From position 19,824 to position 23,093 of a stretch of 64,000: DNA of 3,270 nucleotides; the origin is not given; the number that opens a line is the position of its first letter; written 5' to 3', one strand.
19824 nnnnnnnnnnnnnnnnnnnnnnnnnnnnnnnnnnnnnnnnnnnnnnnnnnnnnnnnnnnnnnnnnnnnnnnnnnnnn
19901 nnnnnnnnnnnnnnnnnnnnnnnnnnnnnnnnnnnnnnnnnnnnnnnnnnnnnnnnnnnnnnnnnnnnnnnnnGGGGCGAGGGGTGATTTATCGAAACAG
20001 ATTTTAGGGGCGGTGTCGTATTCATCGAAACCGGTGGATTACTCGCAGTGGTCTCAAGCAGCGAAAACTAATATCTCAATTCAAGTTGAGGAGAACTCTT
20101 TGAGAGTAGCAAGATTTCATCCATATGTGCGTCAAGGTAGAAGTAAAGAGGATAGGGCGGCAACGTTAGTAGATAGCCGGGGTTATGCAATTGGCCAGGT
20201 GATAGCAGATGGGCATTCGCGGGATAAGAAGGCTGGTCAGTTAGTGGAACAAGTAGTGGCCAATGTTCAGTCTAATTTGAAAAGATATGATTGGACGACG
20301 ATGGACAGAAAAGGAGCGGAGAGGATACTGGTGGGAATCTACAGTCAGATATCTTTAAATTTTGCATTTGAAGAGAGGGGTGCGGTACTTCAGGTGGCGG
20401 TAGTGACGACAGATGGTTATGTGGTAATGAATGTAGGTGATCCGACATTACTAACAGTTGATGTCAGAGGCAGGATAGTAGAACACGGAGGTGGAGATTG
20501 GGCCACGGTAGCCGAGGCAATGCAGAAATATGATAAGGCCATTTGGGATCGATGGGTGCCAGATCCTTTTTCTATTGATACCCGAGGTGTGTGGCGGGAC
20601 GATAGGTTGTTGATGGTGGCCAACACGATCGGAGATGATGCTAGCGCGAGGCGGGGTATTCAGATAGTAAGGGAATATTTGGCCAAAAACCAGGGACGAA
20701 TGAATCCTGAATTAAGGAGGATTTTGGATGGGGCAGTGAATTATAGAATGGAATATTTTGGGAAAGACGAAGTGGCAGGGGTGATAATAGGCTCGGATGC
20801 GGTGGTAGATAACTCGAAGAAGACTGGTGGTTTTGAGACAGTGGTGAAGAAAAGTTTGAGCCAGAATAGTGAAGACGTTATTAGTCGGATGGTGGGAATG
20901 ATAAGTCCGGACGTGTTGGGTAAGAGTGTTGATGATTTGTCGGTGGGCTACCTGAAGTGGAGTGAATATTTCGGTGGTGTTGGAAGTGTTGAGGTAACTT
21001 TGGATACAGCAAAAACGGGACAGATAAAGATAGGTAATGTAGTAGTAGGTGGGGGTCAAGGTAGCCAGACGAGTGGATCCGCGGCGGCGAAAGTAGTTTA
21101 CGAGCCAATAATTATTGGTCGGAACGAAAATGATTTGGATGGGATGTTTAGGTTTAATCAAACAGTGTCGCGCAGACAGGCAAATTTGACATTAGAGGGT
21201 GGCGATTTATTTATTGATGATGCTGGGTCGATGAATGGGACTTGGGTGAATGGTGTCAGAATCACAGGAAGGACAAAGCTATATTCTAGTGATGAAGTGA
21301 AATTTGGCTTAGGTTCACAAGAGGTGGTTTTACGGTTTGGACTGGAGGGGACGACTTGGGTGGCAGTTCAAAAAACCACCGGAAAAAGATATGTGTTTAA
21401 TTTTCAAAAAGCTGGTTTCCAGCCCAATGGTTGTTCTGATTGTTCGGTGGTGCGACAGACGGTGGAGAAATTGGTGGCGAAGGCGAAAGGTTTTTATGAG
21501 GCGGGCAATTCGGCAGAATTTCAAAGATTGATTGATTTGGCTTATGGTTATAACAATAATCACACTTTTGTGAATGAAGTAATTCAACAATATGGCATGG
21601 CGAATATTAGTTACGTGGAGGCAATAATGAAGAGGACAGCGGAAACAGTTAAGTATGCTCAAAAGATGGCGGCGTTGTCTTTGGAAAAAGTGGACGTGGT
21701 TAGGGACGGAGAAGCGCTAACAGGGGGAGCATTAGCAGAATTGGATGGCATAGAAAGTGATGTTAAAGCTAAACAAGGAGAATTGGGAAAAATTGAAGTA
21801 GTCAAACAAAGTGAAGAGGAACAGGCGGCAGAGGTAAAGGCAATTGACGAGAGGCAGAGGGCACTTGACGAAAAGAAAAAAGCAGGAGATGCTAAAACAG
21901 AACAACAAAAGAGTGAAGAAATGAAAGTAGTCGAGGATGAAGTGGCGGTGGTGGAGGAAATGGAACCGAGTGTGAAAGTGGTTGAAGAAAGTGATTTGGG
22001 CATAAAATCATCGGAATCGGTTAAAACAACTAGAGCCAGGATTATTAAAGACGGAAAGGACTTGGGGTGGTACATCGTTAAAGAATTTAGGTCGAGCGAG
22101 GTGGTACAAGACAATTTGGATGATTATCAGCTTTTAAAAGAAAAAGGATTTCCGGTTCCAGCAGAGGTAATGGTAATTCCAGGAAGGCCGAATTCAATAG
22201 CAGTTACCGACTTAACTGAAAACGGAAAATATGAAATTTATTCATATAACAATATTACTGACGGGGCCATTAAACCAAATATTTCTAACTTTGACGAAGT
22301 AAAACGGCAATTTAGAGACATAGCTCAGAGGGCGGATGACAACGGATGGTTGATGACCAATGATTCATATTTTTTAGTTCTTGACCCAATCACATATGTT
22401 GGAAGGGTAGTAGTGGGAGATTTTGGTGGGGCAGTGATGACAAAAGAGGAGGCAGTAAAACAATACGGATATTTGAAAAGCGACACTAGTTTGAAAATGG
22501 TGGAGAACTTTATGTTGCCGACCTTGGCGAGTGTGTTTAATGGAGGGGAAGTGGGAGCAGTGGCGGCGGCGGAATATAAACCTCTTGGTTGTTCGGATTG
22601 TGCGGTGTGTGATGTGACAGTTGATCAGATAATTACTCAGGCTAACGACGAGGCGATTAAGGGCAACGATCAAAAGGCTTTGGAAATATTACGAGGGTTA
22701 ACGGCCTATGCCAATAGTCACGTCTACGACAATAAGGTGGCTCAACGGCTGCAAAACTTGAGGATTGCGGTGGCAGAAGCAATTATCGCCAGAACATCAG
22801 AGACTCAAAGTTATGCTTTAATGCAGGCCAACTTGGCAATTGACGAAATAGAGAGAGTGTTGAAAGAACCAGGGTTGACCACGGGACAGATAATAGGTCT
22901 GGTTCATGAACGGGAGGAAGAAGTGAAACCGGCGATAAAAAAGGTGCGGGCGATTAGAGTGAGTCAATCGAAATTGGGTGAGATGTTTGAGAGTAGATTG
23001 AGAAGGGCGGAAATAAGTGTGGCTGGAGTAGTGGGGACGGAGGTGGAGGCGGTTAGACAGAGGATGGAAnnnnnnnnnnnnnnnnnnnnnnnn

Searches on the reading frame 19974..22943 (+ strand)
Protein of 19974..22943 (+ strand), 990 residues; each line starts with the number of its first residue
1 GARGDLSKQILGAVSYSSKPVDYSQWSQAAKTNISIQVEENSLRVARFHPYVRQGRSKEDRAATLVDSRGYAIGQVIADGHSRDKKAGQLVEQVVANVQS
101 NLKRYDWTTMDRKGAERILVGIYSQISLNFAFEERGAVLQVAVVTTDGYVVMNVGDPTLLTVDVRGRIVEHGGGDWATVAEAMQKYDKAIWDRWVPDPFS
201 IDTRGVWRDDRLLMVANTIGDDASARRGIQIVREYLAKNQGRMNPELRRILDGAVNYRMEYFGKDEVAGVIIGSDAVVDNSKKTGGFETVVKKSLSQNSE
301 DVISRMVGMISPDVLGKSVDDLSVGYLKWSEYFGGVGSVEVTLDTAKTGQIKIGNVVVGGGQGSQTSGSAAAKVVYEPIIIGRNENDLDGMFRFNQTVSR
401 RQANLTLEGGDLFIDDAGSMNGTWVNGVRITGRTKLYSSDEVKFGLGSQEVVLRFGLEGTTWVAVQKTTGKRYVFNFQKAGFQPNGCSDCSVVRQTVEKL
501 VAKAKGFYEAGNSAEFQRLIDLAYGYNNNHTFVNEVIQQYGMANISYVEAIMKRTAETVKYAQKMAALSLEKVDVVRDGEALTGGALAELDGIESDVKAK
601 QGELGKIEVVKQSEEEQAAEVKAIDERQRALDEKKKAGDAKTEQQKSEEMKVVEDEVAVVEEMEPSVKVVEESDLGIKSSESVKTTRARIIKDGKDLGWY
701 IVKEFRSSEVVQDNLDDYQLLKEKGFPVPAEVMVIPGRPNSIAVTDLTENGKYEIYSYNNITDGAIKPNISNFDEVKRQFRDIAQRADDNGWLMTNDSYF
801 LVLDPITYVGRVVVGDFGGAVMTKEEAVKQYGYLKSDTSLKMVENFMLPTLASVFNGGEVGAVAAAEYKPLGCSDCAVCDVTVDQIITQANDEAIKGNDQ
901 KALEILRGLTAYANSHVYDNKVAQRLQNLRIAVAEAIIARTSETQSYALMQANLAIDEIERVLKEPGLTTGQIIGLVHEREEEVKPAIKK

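Call 26: search_protein_families(library=pfam, proteins=[window:19974-22943:+], max_evalue=1)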
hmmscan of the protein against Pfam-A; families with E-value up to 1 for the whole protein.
window:19974-22943:+ (990 aa): 3 families
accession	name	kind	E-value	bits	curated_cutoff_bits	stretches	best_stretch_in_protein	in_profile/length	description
PF00498.31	FHA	-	6.4e-13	49.4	20.7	1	379-445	1-67/67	FHA domain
PF13672.11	PP2C_2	-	8.9e-05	22.6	24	1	53-168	7-127/209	Protein phosphatase 2C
PF16697.10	Yop-YscD_cpl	-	0.001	19.8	33.2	1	380-445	20-84/94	Inner membrane component of T3SS, cytoplasmic domain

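Call 82: search_protein_families(library=padloc, proteins=[window:19974-22943:+], max_evalue=0.001)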
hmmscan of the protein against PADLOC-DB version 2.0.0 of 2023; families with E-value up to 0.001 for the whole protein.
window:19974-22943:+ (990 aa): 0 families
